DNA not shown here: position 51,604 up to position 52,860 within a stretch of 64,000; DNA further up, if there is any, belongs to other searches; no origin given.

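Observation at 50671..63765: Eleven-gene operon mixing a sugar ABC importer, a kinase, two eIF-2B-family proteins, BtpA/SgcQ, a three-subunit Mo-hydroxylase and an M29 peptidase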

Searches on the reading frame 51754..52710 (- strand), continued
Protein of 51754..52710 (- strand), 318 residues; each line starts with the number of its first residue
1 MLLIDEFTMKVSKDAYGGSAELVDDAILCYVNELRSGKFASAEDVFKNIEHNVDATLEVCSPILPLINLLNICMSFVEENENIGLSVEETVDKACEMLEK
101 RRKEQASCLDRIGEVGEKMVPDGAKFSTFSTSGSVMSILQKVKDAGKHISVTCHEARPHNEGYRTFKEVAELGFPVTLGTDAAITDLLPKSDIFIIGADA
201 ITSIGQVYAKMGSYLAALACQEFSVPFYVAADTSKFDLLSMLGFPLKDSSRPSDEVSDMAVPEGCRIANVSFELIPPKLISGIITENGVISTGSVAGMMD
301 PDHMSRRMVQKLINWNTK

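Call 48: search_protein_families(library=pfam, proteins=[L028:2371-3390:+, L028:4349-5776:+, L028:6729-8291:+, L028:8313-9275:+, L028:11281-12738:-, L031:12054-13097:+, L031:14094-15563:+, L031:18056-19093:+, L031:7185-8909:+, L021:12061-13749:+], max_evalue=0.00001)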
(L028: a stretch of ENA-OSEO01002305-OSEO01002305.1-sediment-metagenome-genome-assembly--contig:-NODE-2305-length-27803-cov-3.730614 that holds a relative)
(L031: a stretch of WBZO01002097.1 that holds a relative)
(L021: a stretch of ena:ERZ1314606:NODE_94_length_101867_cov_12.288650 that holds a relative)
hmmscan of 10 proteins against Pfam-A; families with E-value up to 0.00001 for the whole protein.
L028:2371-3390:+ (339 aa): 1 family
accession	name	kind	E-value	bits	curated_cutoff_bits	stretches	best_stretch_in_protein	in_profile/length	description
PF00296.26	Bac_luciferase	-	4.1e-42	145.1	27.9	1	8-311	8-312/314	Luciferase-like monooxygenase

L028:4349-5776:+ (475 aa): 2 families
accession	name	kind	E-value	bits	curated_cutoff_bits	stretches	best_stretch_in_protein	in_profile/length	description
PF01547.30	SBP_bac_1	-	1.9e-37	130.4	26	1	83-385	9-306/307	Bacterial extracellular solute-binding protein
PF13416.11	SBP_bac_8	-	1.3e-28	101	27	1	89-394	4-258/279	Bacterial extracellular solute-binding protein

L028:6729-8291:+ (520 aa): 2 families
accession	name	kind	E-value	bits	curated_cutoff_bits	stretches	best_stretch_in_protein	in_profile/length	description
PF00370.27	FGGY_N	-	1.5e-41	143.1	28.8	1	10-253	3-245/245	FGGY family of carbohydrate kinases, N-terminal domain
PF02782.22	FGGY_C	-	2.5e-30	106.2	27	1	264-457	3-196/198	FGGY family of carbohydrate kinases, C-terminal domain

L028:8313-9275:+ (320 aa): 2 families
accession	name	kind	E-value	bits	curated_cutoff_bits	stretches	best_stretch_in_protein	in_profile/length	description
PF05448.18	AXE1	-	4.9e-112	374.3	21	1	2-318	3-320/321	Acetyl xylan esterase (AXE1)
PF00326.27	Peptidase_S9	-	3.8e-08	33.5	22.6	1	157-309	43-191/213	Prolyl oligopeptidase family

L028:11281-12738:- (485 aa): 1 family
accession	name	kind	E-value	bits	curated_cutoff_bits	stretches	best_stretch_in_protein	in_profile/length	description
PF01554.23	MatE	-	6.9e-54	182.3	24.9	2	49-208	1-160/161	MatE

L031:12054-13097:+ (347 aa): 1 family
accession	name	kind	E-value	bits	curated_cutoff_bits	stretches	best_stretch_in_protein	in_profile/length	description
PF00296.26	Bac_luciferase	-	1.8e-48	166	27.9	1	13-307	21-307/314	Luciferase-like monooxygenase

L031:14094-15563:+ (489 aa): 2 families
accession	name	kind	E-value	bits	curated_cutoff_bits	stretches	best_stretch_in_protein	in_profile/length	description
PF01547.30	SBP_bac_1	-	1.7e-42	146.9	26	1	94-396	8-304/307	Bacterial extracellular solute-binding protein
PF13416.11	SBP_bac_8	-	8e-31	108.3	27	1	101-406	4-257/279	Bacterial extracellular solute-binding protein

L031:18056-19093:+ (345 aa): 2 families
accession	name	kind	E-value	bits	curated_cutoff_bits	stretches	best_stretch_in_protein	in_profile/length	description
PF05448.18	AXE1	-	4e-103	345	21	1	23-342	1-320/321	Acetyl xylan esterase (AXE1)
PF00326.27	Peptidase_S9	-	1.5e-10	41.4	22.6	1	183-325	45-187/213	Prolyl oligopeptidase family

L031:7185-8909:+ (574 aa): 3 families
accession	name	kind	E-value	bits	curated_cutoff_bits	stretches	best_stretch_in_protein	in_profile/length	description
PF00128.31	Alpha-amylase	-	7.7e-149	497.1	22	1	25-494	1-446/446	Alpha amylase, catalytic domain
PF16657.11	Malt_amylase_C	-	4.8e-08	33.4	27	1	494-568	1-75/75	Maltogenic Amylase, C-terminal domain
PF23915.1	SusG_C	-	2.9e-06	27.9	27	1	506-567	1-61/62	Alpha-amylase SusG C-terminal domain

L021:12061-13749:+ (562 aa): 2 families
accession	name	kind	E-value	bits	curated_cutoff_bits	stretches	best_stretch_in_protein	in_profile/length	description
PF02782.22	FGGY_C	-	4.8e-36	124.9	27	1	289-487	2-198/198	FGGY family of carbohydrate kinases, C-terminal domain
PF00370.27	FGGY_N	-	8.1e-13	49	28.8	1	4-277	1-243/245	FGGY family of carbohydrate kinases, N-terminal domain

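Call 49: search_protein_families(library=ncbifam, proteins=[L021:12061-13749:+, L028:6729-8291:+, L028:2371-3390:+, L021:6817-8145:+], max_evalue=1e-10)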
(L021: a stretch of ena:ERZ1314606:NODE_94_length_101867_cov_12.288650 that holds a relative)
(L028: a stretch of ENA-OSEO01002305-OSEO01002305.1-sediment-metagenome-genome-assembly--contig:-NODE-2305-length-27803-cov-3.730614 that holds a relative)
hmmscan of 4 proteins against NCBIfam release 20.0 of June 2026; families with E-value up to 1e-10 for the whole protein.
L021:12061-13749:+ (562 aa): 8 families
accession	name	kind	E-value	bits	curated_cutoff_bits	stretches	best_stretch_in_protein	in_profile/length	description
NF003154.0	PRK04123.1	equivalog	3.3e-182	607.1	428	1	2-550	3-551/554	ribulokinase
TIGR01234.1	L-ribulokinase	equivalog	1e-177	592.2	583.25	1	3-538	1-532/536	ribulokinase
TIGR01315.1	5C_CHO_kinase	subfamily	4.7e-55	187.3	408.7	1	6-532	3-533/541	FGGY family pentulose kinase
TIGR01312.1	XylB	equivalog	3e-35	121.7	380.25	1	6-532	1-479/481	xylulokinase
TIGR01314.1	gntK_FGGY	equivalog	4e-21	75.1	648.55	1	4-533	1-490/505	gluconokinase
TIGR01311.1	glycerol_kin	equivalog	3.9e-19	68.3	590.35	1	260-489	230-452/496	glycerol kinase GlpK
NF008187.0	PRK10939.1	equivalog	6.8e-18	64.6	528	1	3-531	4-498/521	autoinducer-2 kinase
NF000756.0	PRK00047.1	subfamily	3.1e-16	58.8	498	1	264-488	238-453/502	glycerol kinase GlpK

L028:6729-8291:+ (520 aa): 11 families
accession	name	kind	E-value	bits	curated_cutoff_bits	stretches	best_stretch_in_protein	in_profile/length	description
TIGR01312.1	XylB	equivalog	2.1e-78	264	380.25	1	12-500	3-480/481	xylulokinase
TIGR01314.1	gntK_FGGY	equivalog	6.1e-70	236.2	648.55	1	10-516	3-504/505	gluconokinase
NF008187.0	PRK10939.1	equivalog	1.6e-59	201.9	528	1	6-501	3-501/521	autoinducer-2 kinase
TIGR01311.1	glycerol_kin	equivalog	1.8e-49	168.4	590.35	1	8-486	2-477/496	glycerol kinase GlpK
NF000756.0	PRK00047.1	subfamily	8.5e-43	146.4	498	1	5-487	3-479/502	glycerol kinase GlpK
TIGR02628.1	fuculo_kin_coli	equivalog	1.3e-36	126.6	470.9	1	11-467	5-450/465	L-fuculokinase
NF011601.0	PRK15027.1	equivalog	3.7e-36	124.5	912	1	11-503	4-479/484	xylulokinase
NF003154.0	PRK04123.1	equivalog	4.5e-34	118.1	428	1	204-504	236-538/554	ribulokinase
TIGR01315.1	5C_CHO_kinase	subfamily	3.2e-33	115.2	408.7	1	11-502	4-536/541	FGGY family pentulose kinase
TIGR01234.1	L-ribulokinase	equivalog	5.9e-25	88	583.25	1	202-498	227-525/536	ribulokinase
TIGR02627.1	rhamnulo_kin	equivalog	1.1e-11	44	527.95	0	77-225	68-216/454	rhamnulokinase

L028:2371-3390:+ (339 aa): 18 families
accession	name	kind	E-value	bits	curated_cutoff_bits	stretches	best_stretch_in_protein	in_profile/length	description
NF002619.0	PRK02271.1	equivalog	7.6e-47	160.2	276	1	1-336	1-322/329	5,10-methylenetetrahydromethanopterin reductase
TIGR03555.1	F420_mer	equivalog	2e-44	152.3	348.7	1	3-321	1-309/325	5,10-methylenetetrahydromethanopterin reductase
TIGR03842.1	F420_CPS_4043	hypoth_equivalog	1.1e-23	83.9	295.45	1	2-176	1-169/329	TIGR03842 family LLM class F420-dependent oxidoreductase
TIGR04024.1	F420_NP1902A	hypoth_equivalog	2.6e-22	79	345.4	1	16-227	17-228/330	TIGR04024 family LLM class F420-dependent oxidoreductase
TIGR03564.1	F420_MSMEG_4879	subfamily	5.3e-22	78.7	234.25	1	20-249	5-231/265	TIGR03564 family F420-dependent LLM class oxidoreductase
TIGR03559.1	F420_Rv3520c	subfamily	8.4e-20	71.1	335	1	4-231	3-243/325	LLM class F420-dependent oxidoreductase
TIGR03841.1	F420_Rv3093c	subfamily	1.5e-19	70.5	213.65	1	12-314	8-291/298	LLM class F420-dependent oxidoreductase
TIGR03621.1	F420_MSMEG_2516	subfamily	5.2e-19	68.5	213.15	1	2-193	2-191/295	TIGR03621 family F420-dependent LLM class oxidoreductase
TIGR03619.1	F420_Rv2161c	subfamily_domain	1.6e-18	67.2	166.9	1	38-211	42-217/247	TIGR03619 family F420-dependent LLM class oxidoreductase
TIGR03885.1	flavin_revert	hypoth_equivalog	1.7e-16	60.3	398.7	1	12-200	11-207/315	TIGR03885 family FMN-dependent LLM class oxidoreductase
TIGR03554.1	F420_G6P_DH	equivalog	2.3e-16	59.7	420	1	50-226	60-243/331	glucose-6-phosphate dehydrogenase (coenzyme-F420)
TIGR03854.1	F420_MSMEG_3544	hypoth_equivalog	2e-15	56.9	295.6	1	3-204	2-206/290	TIGR03854 family LLM class F420-dependent oxidoreductase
TIGR04465.1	ArgArg_F420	equivalog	2.4e-15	56.5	470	1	16-209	62-265/364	F420-dependent hydroxymycolic acid dehydrogenase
TIGR03857.1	F420_MSMEG_2249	hypoth_equivalog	7.6e-15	55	218.4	1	13-227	13-227/329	TIGR03857 family LLM class F420-dependent oxidoreductase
TIGR03560.1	F420_Rv1855c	subfamily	1.6e-14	54.3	231.4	1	36-194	46-210/227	TIGR03560 family F420-dependent LLM class oxidoreductase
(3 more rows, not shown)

L021:6817-8145:+ (442 aa): 0 families

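Call 69: search_protein_families(library=pfam, proteins=[L029:579-2129:+, L029:3163-4218:-, L029:4240-5025:-, L029:5199-6896:+, L034:899-2062:-, L031:4117-5202:+, L031:5218-6054:+, L031:6237-7115:+, L028:13046-14812:+, L031:19301-20152:-], max_evalue=0.00001)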
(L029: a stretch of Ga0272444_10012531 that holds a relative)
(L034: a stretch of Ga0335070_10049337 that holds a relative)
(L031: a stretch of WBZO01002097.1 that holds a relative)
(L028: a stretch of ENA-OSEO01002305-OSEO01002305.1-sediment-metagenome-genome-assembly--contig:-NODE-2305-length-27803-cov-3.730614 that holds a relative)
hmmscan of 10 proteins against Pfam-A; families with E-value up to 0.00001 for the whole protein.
L029:579-2129:+ (516 aa): 2 families
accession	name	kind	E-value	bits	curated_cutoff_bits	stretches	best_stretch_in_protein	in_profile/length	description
PF00370.27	FGGY_N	-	2.1e-47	162.2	28.8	1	9-251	2-245/245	FGGY family of carbohydrate kinases, N-terminal domain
PF02782.22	FGGY_C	-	5.9e-37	127.8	27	1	261-456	2-197/198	FGGY family of carbohydrate kinases, C-terminal domain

L029:3163-4218:- (351 aa): 1 family
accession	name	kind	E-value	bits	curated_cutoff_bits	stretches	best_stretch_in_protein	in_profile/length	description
PF00149.33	Metallophos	-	7.7e-11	43.2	21.5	1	78-291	2-191/191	Calcineurin-like phosphoesterase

L029:4240-5025:- (261 aa): 1 family
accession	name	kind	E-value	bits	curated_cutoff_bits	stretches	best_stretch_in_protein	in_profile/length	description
PF08867.16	FRG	-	7.5e-29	100.9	25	1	31-116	2-91/94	FRG domain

L029:5199-6896:+ (565 aa): 1 family
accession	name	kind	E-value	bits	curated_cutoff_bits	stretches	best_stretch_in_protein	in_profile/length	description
PF00528.27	BPD_transp_1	-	1.9e-11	44.5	26.4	1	332-555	5-176/184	Binding-protein-dependent transport system inner membrane component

L034:899-2062:- (387 aa): 1 family
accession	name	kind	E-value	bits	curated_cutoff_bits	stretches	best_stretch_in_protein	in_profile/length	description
PF01208.23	URO-D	-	5.2e-25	88.6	23.9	1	170-380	142-346/346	Uroporphyrinogen decarboxylase (URO-D)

L031:4117-5202:+ (361 aa): 3 families
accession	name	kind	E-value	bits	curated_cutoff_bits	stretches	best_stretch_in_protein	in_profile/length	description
PF01408.29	GFO_IDH_MocA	-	8.7e-27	94.6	24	1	7-128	1-120/120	Oxidoreductase family, NAD-binding Rossmann fold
PF22725.1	GFO_IDH_MocA_C3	-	3.1e-18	66.4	27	1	138-264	3-113/124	GFO/IDH/MocA C-terminal domain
PF02894.22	GFO_IDH_MocA_C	-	3.3e-18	66.7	22.9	1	140-361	1-218/218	Oxidoreductase family, C-terminal alpha/beta domain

L031:5218-6054:+ (278 aa): 1 family
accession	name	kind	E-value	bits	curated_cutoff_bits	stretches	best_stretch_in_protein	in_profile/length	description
PF01261.30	AP_endonuc_2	-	1.4e-28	100.7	31.1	1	23-261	3-234/249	Xylose isomerase-like TIM barrel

L031:6237-7115:+ (292 aa): 2 families
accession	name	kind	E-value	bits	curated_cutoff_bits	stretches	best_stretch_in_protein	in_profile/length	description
PF12833.13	HTH_18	-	7.4e-15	55.4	33.6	1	208-282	4-79/80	Helix-turn-helix domain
PF00165.29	HTH_AraC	-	3.5e-14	53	26.6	1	194-233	3-42/42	Bacterial regulatory helix-turn-helix proteins, AraC family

L028:13046-14812:+ (588 aa): 8 families
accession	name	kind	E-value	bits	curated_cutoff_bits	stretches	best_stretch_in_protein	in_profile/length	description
PF13087.12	AAA_12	-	2e-35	122.6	27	1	353-549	2-193/195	AAA domain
PF13086.12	AAA_11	-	1.8e-26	93.9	27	2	174-254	1-93/257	AAA domain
PF13604.12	AAA_30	-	1.2e-11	45.2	27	1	175-344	2-133/191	AAA domain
PF13245.12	AAA_19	-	1.4e-10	41.9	25.1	1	179-342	1-132/134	AAA domain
PF01443.25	Viral_helicase1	-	1.5e-06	28.6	21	0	290-343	46-101/228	Viral superfamily 1 RNA helicase core domain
PF04851.21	ResIII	-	2e-06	28.2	22.5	1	188-312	21-134/164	Type III restriction enzyme, res subunit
PF09848.15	SLFN-g3_helicase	-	2.2e-06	27.6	24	1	190-314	1-90/354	Schlafen group 3, DNA/RNA helicase domain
PF13191.12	AAA_16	-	7.4e-06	27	32.6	0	180-250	13-82/167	AAA ATPase domain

L031:19301-20152:- (283 aa): 0 families
